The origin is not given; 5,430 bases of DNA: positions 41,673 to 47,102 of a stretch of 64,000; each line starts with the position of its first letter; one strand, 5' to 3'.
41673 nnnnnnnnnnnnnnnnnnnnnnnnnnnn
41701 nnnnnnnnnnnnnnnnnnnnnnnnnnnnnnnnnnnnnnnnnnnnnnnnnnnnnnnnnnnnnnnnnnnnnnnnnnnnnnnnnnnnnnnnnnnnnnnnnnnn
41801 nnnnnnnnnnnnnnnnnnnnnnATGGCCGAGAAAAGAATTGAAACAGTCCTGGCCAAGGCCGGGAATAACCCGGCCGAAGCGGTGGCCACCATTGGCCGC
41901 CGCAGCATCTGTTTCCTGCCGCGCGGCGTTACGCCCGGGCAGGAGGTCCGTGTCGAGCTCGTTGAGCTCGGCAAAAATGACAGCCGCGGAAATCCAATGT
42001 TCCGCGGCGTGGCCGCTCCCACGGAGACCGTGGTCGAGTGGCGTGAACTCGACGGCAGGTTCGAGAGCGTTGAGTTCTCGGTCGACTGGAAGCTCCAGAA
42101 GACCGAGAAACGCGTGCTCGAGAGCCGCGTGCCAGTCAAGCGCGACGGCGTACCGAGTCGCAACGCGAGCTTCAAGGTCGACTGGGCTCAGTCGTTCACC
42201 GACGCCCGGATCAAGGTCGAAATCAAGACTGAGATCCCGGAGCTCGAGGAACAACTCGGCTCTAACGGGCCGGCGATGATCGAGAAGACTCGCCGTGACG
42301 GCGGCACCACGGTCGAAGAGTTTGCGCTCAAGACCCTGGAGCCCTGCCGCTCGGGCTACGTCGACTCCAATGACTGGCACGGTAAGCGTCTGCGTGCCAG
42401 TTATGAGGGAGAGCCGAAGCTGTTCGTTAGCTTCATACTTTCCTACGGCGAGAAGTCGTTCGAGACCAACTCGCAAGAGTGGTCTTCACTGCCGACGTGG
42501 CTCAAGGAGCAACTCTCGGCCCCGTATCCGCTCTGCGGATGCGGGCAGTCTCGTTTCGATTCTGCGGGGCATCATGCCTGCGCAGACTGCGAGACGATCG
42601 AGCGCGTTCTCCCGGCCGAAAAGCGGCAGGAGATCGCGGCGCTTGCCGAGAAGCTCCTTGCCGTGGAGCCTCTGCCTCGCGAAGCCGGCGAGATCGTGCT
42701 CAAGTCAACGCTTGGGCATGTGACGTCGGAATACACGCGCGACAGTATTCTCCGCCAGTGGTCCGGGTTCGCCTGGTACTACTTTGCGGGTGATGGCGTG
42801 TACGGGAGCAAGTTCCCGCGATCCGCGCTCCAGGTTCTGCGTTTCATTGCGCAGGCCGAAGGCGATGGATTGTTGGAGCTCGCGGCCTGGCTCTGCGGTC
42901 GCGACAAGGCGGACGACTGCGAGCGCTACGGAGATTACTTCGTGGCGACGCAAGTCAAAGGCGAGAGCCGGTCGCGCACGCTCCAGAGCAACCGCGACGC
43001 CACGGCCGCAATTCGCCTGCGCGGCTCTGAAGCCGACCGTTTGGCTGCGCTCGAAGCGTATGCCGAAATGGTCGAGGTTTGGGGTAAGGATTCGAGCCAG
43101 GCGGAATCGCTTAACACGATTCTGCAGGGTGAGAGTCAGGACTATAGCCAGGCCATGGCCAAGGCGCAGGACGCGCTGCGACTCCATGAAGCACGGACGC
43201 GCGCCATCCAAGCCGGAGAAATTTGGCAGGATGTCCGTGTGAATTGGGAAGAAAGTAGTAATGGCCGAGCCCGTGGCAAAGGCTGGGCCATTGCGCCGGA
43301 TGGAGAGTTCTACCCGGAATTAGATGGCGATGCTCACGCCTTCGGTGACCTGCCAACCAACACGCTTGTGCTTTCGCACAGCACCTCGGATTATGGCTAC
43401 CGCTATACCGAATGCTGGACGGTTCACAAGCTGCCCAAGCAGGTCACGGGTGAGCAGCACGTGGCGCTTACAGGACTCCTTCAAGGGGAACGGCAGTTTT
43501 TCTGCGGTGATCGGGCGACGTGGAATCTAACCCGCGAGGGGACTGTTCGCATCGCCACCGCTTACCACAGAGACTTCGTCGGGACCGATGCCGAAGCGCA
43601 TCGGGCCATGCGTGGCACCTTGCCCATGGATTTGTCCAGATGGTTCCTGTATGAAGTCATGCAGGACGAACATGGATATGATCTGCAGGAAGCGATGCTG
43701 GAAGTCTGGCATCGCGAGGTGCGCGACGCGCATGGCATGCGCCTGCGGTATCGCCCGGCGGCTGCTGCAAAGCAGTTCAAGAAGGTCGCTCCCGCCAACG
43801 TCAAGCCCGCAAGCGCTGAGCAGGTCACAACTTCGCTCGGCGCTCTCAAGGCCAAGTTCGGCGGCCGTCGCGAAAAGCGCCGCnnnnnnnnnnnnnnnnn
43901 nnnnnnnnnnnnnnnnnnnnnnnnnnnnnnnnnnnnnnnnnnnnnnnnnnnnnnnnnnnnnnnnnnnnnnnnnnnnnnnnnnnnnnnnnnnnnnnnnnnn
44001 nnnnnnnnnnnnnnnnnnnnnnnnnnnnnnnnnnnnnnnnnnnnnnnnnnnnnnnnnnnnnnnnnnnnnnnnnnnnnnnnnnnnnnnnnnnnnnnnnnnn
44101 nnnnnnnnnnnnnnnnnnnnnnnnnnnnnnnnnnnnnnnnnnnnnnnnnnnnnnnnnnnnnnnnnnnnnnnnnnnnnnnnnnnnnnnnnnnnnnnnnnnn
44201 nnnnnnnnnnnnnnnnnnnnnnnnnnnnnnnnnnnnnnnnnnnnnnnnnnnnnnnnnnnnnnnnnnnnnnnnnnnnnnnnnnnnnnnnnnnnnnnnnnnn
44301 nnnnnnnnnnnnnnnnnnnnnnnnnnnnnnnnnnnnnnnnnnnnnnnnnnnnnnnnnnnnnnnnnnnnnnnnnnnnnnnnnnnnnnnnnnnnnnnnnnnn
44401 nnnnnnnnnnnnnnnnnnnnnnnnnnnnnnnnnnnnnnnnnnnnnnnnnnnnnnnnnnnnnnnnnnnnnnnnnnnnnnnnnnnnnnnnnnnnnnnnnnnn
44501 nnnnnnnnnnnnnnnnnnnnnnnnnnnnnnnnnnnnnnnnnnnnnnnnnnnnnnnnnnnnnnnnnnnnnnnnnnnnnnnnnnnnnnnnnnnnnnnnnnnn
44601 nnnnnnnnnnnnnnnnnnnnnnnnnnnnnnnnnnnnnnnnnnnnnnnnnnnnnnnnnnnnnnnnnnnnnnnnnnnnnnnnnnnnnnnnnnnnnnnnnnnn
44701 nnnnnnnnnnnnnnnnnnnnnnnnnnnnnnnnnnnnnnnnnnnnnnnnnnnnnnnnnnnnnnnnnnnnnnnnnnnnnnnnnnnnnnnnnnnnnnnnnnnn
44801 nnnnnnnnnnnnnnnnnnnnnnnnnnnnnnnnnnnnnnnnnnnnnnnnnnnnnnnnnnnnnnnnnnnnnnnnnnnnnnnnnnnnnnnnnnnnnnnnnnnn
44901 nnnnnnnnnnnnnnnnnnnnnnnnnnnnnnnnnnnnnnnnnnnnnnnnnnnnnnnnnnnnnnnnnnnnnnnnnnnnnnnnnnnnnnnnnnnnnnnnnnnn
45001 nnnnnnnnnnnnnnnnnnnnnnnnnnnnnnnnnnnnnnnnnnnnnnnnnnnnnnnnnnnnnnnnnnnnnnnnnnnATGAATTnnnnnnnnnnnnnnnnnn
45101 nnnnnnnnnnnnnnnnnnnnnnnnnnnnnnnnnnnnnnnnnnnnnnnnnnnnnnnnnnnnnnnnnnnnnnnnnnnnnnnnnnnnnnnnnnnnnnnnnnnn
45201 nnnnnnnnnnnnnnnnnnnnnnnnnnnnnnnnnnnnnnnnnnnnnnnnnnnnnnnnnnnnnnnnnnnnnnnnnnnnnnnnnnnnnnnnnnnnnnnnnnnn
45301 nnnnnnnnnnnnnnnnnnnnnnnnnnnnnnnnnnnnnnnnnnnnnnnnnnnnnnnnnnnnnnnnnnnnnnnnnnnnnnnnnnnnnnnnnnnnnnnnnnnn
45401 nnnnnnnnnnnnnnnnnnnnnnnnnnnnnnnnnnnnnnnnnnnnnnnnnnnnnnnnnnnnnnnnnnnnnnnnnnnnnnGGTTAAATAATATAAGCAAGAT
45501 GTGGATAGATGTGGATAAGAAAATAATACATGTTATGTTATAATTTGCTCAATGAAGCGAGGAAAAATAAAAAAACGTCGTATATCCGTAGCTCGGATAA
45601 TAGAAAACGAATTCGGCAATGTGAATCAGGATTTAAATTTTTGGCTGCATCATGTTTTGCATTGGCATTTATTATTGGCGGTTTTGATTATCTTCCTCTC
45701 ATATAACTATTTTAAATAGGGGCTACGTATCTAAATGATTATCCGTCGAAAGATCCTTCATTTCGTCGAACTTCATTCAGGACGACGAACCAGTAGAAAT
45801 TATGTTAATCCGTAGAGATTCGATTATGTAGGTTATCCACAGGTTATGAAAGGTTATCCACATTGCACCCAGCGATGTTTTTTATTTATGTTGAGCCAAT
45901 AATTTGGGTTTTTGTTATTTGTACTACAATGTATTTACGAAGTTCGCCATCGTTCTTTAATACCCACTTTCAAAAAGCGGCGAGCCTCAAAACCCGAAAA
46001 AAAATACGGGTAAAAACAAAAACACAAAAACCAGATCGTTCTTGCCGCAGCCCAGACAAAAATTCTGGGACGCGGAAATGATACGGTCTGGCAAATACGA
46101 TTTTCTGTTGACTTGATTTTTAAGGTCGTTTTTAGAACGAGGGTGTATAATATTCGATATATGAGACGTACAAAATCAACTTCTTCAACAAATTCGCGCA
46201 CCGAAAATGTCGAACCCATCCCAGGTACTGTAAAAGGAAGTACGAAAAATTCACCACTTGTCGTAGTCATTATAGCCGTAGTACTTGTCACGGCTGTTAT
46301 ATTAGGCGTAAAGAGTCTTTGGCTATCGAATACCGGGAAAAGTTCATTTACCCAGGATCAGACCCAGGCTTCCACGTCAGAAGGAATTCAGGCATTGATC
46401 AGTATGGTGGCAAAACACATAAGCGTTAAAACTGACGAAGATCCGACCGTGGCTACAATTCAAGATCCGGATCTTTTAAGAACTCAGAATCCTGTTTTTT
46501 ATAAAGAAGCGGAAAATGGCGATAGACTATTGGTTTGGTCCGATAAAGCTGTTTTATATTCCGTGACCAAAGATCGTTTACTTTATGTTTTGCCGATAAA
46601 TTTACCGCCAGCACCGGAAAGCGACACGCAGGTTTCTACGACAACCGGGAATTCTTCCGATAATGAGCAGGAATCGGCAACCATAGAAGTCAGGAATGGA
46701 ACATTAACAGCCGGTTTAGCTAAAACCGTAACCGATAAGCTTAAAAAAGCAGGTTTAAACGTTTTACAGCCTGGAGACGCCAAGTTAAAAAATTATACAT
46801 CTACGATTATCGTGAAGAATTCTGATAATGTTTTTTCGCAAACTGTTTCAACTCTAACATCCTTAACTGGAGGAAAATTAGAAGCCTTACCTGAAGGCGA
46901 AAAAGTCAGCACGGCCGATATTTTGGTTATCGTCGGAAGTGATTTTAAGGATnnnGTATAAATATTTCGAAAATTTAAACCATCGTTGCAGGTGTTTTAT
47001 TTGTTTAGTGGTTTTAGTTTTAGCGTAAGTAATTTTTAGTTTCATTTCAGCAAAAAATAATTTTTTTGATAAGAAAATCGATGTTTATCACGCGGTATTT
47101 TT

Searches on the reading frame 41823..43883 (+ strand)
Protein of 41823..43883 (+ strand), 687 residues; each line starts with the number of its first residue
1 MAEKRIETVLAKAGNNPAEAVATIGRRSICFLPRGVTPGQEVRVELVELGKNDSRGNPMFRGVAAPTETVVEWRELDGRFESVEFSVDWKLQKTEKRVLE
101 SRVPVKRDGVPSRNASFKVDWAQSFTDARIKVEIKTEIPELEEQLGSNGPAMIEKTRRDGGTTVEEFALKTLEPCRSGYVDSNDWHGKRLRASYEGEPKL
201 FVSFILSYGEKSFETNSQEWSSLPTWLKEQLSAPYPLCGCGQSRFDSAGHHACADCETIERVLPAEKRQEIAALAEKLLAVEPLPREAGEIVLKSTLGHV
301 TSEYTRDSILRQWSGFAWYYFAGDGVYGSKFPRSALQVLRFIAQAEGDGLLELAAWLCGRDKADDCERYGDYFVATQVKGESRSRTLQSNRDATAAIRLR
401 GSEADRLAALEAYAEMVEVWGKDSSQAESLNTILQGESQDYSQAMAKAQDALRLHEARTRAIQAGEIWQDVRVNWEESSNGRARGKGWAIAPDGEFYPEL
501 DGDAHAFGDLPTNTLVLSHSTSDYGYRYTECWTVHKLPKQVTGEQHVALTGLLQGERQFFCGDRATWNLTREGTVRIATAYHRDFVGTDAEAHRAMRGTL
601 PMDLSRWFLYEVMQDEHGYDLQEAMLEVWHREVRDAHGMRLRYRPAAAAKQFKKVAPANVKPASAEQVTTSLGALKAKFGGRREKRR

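Call 12: search_protein_families(library=pfam, proteins=[window:41823-43883:+], max_evalue=0.01)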
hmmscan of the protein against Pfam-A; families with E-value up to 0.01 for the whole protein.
window:41823-43883:+ (687 aa): 0 families

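Call 13: search_protein_families(library=padloc, proteins=[window:41823-43883:+], max_evalue=0.01)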
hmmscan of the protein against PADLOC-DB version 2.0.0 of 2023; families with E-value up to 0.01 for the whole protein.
window:41823-43883:+ (687 aa): 0 families

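Call 59: search_protein_families(library=pfam, proteins=[window:41823-43883:+], max_evalue=0.01)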
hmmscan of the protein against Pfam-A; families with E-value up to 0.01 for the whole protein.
window:41823-43883:+ (687 aa): 0 families

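Call 91: search_protein_families(library=phrogs, proteins=[window:41823-43883:+], max_evalue=0.001)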
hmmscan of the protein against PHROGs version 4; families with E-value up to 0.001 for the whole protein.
window:41823-43883:+ (687 aa): 0 families

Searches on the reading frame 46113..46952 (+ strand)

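Call 13: search_protein_families(library=padloc, proteins=[window:46113-46952:+], max_evalue=0.01)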
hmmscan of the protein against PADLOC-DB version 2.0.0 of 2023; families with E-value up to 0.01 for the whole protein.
window:46113-46952:+ (280 aa): 0 families

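Call 90: search_protein_families(library=pfam, proteins=[window:46113-46952:+], max_evalue=0.01)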
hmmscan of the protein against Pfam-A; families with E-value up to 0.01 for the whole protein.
window:46113-46952:+ (280 aa): 1 family
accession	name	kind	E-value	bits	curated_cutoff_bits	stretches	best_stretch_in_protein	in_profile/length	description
PF13399.11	LytR_C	-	8e-11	43.2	22.2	1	189-278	2-86/86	LytR cell envelope-related transcriptional attenuator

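Call 91: search_protein_families(library=phrogs, proteins=[window:46113-46952:+], max_evalue=0.001)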
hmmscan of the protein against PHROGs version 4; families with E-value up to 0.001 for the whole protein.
window:46113-46952:+ (280 aa): 0 families
